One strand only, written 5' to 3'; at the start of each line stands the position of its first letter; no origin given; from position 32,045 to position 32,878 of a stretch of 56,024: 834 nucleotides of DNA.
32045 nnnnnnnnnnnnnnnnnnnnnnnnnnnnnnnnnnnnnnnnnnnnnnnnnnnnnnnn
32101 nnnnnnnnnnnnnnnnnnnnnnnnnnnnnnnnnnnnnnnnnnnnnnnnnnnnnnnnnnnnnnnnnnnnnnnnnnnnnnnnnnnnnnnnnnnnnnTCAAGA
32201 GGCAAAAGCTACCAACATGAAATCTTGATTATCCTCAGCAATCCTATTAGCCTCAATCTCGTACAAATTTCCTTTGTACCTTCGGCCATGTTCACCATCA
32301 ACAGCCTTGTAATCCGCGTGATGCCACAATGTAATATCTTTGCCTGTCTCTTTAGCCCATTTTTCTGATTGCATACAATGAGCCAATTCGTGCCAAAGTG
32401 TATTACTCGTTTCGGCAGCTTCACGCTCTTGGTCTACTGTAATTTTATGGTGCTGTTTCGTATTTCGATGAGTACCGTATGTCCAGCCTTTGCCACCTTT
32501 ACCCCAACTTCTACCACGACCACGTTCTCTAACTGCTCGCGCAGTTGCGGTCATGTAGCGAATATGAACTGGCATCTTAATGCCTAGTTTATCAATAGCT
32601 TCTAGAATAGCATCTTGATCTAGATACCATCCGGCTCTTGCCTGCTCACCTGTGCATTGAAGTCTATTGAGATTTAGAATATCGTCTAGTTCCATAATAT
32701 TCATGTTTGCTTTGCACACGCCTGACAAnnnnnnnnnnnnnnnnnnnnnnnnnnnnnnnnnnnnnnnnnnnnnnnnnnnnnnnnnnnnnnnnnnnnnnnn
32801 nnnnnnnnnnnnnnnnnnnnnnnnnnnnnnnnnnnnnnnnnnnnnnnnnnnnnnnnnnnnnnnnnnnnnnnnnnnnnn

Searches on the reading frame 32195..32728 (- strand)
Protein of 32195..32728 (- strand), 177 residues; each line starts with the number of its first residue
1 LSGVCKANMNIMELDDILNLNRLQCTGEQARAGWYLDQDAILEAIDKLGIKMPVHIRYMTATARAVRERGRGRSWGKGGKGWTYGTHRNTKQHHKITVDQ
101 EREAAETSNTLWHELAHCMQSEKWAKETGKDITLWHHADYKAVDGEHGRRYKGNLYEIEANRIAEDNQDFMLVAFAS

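Call 13: search_protein_families(library=pfam, proteins=[window:32195-32728:-], max_evalue=0.01)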
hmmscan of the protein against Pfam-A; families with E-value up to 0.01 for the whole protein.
window:32195-32728:- (177 aa): 0 families

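Call 14: search_protein_families(library=phrogs, proteins=[window:32195-32728:-], max_evalue=0.001)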
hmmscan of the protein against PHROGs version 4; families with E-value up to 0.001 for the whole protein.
window:32195-32728:- (177 aa): 1 family
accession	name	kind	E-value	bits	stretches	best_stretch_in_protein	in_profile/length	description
phrog_6361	-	unknown function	0.00028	21.6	1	81-148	54-116/203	-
